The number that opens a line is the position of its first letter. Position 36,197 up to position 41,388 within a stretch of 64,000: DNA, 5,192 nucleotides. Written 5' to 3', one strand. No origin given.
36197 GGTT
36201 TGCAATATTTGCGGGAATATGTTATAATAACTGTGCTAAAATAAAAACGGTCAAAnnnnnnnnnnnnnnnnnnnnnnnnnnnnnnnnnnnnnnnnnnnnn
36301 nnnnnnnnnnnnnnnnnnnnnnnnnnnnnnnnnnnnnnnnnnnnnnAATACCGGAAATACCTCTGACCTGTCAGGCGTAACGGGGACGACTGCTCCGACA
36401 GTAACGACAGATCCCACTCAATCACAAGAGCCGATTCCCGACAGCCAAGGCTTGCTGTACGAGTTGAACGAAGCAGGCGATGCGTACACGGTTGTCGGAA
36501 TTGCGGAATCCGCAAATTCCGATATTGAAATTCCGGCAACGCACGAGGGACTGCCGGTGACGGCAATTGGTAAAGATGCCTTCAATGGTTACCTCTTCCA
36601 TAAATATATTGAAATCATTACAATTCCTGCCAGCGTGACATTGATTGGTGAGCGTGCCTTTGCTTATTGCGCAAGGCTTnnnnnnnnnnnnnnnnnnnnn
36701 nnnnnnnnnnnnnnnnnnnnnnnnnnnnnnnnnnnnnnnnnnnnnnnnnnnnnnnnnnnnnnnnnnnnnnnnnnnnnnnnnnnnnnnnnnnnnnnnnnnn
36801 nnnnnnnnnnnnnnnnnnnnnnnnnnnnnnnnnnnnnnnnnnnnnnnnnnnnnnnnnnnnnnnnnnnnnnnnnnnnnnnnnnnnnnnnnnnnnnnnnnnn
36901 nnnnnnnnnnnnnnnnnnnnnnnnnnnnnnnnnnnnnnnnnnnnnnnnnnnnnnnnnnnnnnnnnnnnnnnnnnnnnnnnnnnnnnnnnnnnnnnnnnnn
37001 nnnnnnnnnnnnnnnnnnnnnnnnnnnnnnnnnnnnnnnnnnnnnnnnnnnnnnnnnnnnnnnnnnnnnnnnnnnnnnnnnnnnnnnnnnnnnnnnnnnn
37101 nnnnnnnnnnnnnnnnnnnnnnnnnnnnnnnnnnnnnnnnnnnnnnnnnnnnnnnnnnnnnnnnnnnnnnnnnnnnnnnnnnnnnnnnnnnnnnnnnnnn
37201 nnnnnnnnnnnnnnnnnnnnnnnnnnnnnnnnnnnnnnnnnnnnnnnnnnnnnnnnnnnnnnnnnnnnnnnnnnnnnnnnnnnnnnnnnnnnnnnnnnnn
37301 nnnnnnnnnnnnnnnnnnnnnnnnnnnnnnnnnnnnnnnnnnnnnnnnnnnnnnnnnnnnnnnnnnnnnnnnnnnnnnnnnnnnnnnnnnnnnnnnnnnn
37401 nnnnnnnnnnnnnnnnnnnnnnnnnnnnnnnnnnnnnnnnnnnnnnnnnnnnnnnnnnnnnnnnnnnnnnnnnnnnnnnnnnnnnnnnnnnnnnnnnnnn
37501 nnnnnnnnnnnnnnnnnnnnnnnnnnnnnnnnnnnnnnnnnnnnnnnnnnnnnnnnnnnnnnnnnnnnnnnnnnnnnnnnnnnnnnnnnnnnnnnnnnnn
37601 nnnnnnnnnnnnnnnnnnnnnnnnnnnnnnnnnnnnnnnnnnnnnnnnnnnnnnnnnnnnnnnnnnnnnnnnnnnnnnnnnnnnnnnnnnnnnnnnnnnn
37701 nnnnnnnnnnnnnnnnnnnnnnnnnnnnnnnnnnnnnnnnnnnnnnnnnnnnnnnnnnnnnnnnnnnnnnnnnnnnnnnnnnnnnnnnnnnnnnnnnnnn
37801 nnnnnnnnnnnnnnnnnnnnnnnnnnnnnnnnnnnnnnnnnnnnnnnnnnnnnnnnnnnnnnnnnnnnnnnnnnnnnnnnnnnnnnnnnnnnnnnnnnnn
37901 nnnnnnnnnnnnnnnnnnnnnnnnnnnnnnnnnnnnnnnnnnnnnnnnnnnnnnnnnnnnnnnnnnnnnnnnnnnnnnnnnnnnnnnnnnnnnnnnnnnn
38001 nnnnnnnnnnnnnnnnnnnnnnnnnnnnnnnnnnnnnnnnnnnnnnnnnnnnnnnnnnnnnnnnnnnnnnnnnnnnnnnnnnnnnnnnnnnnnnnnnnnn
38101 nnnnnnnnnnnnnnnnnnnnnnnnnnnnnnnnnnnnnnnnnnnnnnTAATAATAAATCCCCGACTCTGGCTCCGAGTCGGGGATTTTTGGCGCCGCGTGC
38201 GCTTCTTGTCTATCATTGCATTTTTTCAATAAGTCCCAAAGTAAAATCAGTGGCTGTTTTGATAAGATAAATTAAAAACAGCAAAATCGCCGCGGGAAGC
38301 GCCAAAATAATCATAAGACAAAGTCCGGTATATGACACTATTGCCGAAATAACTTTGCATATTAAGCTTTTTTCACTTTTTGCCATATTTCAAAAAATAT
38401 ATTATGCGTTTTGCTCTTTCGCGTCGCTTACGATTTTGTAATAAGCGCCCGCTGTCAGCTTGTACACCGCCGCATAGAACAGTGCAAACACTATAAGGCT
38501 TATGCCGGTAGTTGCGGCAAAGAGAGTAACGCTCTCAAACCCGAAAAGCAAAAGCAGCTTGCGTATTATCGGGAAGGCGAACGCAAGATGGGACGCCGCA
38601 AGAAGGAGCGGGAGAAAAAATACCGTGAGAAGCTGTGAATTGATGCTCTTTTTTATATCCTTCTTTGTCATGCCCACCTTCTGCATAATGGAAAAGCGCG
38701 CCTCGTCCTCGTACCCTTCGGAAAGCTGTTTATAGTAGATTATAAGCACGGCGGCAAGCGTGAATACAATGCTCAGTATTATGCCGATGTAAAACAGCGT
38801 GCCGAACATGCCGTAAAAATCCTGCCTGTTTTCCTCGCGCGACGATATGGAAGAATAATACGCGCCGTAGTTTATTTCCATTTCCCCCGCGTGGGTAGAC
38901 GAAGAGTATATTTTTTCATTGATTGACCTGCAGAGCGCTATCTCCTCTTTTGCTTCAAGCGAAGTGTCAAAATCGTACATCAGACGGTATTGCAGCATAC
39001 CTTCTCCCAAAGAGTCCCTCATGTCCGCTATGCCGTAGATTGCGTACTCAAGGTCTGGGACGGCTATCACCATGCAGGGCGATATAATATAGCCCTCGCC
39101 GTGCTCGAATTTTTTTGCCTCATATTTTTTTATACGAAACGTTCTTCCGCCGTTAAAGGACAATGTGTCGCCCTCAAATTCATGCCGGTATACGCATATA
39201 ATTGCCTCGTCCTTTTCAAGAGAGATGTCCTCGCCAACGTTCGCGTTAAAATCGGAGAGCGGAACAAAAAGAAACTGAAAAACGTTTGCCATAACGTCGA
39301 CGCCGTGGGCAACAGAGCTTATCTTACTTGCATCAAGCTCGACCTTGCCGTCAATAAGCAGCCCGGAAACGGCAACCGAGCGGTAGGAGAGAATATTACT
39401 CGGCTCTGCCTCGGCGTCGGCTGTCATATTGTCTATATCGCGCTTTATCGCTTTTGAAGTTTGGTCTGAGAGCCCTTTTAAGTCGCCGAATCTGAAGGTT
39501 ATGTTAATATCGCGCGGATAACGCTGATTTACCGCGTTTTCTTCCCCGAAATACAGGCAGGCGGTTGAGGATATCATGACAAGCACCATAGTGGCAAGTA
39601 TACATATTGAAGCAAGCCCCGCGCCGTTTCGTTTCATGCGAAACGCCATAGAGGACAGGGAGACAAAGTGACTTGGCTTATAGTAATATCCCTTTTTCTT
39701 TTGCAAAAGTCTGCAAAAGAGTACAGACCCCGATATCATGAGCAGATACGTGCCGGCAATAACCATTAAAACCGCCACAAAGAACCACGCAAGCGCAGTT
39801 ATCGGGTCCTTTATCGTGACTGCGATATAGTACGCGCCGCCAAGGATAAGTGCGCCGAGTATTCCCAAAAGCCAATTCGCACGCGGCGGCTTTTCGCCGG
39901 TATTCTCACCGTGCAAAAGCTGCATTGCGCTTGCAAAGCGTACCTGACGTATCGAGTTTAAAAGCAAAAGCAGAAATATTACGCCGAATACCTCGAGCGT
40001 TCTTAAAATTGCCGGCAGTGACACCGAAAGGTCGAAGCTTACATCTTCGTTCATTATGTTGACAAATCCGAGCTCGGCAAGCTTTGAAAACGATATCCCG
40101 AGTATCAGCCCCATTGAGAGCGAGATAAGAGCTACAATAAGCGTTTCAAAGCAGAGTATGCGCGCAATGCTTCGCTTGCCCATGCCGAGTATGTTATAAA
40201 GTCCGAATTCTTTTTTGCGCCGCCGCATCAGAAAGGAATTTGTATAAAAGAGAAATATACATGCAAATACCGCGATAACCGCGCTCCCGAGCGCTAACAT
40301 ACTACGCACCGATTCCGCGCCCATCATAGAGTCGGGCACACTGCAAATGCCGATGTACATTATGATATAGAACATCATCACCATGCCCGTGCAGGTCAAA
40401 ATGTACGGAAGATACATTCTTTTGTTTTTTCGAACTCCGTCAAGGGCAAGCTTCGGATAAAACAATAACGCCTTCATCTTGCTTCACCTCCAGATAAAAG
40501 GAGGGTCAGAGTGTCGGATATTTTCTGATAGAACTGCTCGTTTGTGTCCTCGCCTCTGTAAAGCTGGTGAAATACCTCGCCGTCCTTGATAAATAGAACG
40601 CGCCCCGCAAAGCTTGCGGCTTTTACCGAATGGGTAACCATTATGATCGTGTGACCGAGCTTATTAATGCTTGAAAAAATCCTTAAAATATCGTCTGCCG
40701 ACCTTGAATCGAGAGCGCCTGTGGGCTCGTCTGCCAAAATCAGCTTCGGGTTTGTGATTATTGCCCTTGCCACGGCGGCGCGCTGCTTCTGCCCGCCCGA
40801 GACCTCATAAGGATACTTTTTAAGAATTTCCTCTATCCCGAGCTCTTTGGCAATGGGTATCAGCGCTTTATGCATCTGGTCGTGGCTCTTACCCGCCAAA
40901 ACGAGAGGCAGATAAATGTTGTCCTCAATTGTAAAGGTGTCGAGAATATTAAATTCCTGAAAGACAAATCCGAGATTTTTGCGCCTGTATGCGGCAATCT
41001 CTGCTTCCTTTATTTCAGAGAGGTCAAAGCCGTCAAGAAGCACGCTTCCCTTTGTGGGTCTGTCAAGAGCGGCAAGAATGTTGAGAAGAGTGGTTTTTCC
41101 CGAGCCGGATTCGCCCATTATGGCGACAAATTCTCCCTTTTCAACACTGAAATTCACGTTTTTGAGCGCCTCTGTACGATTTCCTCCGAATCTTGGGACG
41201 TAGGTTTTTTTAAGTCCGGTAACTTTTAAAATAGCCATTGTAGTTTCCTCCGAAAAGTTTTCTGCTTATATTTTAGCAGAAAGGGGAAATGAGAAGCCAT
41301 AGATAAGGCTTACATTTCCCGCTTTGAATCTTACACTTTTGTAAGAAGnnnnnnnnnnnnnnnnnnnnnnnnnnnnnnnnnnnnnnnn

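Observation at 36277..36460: G9 tract exactly at the lipobox splits a BspA-type LRR lipoprotein: candidate slipped-strand phase-variation switch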

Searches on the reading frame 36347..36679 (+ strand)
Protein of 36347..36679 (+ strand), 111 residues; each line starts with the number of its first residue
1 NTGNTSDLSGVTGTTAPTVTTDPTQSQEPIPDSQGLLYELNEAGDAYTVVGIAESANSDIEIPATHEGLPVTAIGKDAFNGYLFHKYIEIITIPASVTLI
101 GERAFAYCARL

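Call 20: find_related_loci(query=window:36347-36679:+, collection=metagenome_contigs, flank=4000)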
Query seq(111 aa) (111 aa) in metagenome_contigs; peptide patterns used: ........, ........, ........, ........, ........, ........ (x = any residue, [..] = any of these).
296 stretches matched a pattern; 53 encode a relative of the query (tblastn E <= 1e-3); 53 distinct loci.
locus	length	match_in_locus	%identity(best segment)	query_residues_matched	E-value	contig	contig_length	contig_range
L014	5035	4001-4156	55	58-111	6e-11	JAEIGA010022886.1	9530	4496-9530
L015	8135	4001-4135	57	59-111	7e-11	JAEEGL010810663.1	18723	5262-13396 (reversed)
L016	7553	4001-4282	35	11-111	4e-10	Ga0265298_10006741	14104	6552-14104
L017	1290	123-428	38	34-111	8e-10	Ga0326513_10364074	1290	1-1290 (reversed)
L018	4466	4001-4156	40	57-111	2e-9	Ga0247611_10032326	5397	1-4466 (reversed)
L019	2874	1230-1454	40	32-111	1e-9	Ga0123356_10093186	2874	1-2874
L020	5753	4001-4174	50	60-111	2e-9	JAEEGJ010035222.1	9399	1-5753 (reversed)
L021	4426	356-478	55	68-111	7e-9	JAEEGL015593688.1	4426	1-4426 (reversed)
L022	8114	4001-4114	56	71-111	9e-8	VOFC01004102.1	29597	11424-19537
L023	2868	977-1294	31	34-111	1e-7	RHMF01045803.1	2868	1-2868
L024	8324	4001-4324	29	22-111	2e-7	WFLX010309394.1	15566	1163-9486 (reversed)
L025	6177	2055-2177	45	68-111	4e-7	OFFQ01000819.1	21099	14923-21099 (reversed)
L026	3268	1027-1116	53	82-111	3e-7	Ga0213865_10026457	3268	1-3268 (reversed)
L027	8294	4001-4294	32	32-111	3e-7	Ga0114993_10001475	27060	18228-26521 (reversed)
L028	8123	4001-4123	45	68-111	4e-7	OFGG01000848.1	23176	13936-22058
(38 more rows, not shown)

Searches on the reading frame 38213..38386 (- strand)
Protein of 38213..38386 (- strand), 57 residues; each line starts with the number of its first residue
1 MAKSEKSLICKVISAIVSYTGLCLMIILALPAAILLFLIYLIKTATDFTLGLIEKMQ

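Call 23: find_encoding_contigs(protein=window:38213-38386:-, flank=4000, max_places=10)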
Protein window:38213-38386:- (57 aa): 15 contigs read that carry it; 10 places shown.
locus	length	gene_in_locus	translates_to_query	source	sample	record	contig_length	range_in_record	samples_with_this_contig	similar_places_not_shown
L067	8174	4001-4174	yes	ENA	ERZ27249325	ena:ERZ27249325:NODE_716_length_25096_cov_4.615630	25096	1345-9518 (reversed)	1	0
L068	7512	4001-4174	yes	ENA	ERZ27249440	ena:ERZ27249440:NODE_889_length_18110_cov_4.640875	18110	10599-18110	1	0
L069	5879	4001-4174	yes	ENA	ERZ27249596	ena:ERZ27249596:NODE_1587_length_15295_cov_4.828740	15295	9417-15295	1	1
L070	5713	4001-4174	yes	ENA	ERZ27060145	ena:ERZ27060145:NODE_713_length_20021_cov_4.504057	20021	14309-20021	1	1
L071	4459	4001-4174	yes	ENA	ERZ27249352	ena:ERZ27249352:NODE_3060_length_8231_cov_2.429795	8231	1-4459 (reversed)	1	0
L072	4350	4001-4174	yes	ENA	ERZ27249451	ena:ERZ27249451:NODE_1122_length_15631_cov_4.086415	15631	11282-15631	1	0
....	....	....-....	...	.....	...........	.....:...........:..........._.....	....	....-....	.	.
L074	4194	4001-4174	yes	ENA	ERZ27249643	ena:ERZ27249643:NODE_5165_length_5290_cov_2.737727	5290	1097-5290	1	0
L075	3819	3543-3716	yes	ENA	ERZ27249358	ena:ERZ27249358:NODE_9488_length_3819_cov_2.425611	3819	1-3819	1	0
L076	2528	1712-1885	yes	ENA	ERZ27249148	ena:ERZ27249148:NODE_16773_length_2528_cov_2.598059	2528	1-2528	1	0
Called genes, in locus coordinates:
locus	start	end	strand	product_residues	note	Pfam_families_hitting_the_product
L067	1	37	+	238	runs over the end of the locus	PF05857:TraX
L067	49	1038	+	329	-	PF02518:HATPase_c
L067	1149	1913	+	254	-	PF00005:ABC_tran, PF13304:AAA_21 (faint)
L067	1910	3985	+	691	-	PF02687:FtsX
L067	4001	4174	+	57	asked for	-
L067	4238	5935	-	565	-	-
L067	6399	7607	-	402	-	PF01926:MMR_HSR1, PF02421:FeoB_N (weak), PF03193:RsgA_GTPase (faint), PF00350:Dynamin_N (faint), PF00009:GTP_EFTU, PF18128:HydF_dimer, PF18133:HydF_tetramer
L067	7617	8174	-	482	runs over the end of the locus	PF04055:Radical_SAM, PF06968:BATS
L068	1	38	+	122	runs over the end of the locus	-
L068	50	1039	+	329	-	PF02518:HATPase_c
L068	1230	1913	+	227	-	PF00005:ABC_tran, PF13304:AAA_21 (faint)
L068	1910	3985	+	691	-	PF02687:FtsX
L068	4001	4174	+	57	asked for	-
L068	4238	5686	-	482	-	-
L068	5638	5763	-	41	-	-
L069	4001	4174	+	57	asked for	-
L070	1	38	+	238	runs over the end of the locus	PF05857:TraX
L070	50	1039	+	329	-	PF02518:HATPase_c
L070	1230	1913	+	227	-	PF00005:ABC_tran, PF13304:AAA_21 (faint)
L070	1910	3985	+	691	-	PF02687:FtsX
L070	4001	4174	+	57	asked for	-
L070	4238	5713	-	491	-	?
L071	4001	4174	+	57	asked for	-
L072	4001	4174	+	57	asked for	-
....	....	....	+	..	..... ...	-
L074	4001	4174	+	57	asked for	-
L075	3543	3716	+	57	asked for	-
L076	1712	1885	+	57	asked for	-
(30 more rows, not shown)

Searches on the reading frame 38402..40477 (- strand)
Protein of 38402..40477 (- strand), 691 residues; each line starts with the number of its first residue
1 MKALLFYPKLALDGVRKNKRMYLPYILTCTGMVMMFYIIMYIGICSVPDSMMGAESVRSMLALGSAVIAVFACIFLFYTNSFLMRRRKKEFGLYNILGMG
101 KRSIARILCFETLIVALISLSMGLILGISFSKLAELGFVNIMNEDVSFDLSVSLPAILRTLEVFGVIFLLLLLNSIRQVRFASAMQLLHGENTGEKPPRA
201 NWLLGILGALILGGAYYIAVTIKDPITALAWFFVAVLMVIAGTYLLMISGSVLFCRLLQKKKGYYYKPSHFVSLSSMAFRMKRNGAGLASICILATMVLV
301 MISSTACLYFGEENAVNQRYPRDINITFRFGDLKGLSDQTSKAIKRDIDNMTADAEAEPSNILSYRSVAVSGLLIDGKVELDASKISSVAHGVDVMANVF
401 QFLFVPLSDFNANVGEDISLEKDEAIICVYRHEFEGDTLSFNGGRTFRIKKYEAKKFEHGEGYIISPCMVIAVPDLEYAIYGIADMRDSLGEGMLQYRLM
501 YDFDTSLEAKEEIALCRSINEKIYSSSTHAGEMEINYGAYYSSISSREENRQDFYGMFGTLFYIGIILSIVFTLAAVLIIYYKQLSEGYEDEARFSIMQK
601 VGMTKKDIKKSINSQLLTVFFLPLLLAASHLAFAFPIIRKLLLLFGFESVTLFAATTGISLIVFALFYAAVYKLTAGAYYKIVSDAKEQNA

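Call 5: search_protein_families(library=pfam, proteins=[window:38402-40477:-])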
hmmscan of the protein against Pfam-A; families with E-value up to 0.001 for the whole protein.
window:38402-40477:- (691 aa): 1 family
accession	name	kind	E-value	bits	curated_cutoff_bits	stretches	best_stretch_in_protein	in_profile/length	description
PF02687.27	FtsX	-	2.7e-16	60.1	25.5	2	65-180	4-113/120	FtsX-like permease C-terminal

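Call 11: find_encoding_contigs(protein=window:38402-40477:-, flank=4000, max_places=10)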
Protein window:38402-40477:- (691 aa): 3 contigs read that carry it; 2 places shown.
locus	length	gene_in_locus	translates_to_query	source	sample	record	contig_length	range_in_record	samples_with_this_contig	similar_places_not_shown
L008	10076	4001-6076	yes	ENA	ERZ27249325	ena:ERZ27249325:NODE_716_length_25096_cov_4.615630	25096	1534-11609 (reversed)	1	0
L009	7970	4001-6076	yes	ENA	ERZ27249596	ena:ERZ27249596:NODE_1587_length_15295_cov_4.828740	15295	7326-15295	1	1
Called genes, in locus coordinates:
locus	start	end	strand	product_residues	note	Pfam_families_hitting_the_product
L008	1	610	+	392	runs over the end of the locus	PF00390:malic, PF03949:Malic_M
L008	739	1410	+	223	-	PF00072:Response_reg, PF00486:Trans_reg_C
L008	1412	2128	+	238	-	PF05857:TraX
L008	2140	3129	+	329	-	PF02518:HATPase_c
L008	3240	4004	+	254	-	PF00005:ABC_tran, PF13304:AAA_21 (faint)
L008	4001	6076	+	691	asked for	PF02687:FtsX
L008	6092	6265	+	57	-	-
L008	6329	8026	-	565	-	-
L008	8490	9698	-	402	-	PF01926:MMR_HSR1, PF02421:FeoB_N (weak), PF03193:RsgA_GTPase (faint), PF00350:Dynamin_N (faint), PF00009:GTP_EFTU, PF18128:HydF_dimer, PF18133:HydF_tetramer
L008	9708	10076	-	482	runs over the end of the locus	PF04055:Radical_SAM, PF06968:BATS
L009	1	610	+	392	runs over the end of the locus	PF00390:malic, PF03949:Malic_M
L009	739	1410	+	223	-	PF00072:Response_reg, PF00486:Trans_reg_C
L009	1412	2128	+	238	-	PF05857:TraX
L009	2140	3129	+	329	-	PF02518:HATPase_c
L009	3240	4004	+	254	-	PF00005:ABC_tran, PF13304:AAA_21 (faint)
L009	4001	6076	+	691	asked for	PF02687:FtsX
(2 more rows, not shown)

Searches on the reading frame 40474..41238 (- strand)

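Call 46: search_protein_families(library=ncbifam, proteins=[window:40474-41238:-], max_evalue=1e-10)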
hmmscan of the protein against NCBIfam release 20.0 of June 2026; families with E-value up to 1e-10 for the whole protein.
window:40474-41238:- (254 aa): 172 families (the best 25 are shown)
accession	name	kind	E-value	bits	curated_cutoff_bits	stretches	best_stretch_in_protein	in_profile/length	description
TIGR03608.1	L_ocin_972_ABC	subfamily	1.7e-66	223.6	254.85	1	22-216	11-205/206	putative bacteriocin export ABC transporter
NF038007.1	ABC_ATP_DarD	equivalog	2e-64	217.1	375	1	4-221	2-217/218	darobactin export ABC transporter ATP-binding protein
TIGR02211.1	LolD_lipo_ex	equivalog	5.3e-62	209.2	307.75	1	3-223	1-220/221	lipoprotein-releasing ABC transporter ATP-binding protein LolD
TIGR02673.1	FtsE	equivalog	9.7e-60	201.9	264.85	1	20-218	13-211/214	cell division ATP-binding protein FtsE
NF007826.0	PRK10535.1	equivalog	1.2e-59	202.2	966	1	2-234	3-233/648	macrolide ABC transporter ATP-binding protein/permease MacB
NF008639.0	PRK11629.1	equivalog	1.4e-54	185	360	1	4-226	7-228/234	lipoprotein-releasing ABC transporter ATP-binding protein LolD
TIGR02982.1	heterocyst_DevA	subfamily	9.3e-53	179.1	295.8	1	5-222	3-219/220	ABC exporter ATP-binding subunit, DevA family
NF007879.0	PRK10584.1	equivalog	7.7e-50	169.7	336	1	3-222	6-224/228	putative ABC transporter ATP-binding protein YbbA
TIGR02314.1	ABC_MetN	equivalog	1.5e-49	168.9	499.7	1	16-225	12-222/343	methionine ABC transporter ATP-binding protein MetN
TIGR02315.1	ABC_phnC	equivalog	2.2e-49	168.1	266.1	1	3-230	1-232/243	phosphonate ABC transporter ATP-binding protein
NF040933.2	ABC_arch_GlcV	equivalog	2.3e-49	168.2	450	1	6-226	5-223/357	glucose ABC transporter ATP-binding protein GlcV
TIGR01186.1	proV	subfamily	4.7e-48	164.1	326.6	1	22-223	6-209/363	betaine/proline/choline family ABC transporter ATP-binding protein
TIGR03265.1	PhnT2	equivalog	3.4e-46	158.1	457.7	1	20-222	15-213/353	putative 2-aminoethylphosphonate ABC transporter ATP-binding protein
TIGR04521.1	ECF_ATPase_2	equivalog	3.8e-46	157.4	330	1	20-225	16-226/279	energy-coupling factor transporter ATPase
NF007027.0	PRK09493.1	equivalog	2.6e-44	151.4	379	1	21-224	13-216/240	glutamine ABC transporter ATP-binding protein GlnQ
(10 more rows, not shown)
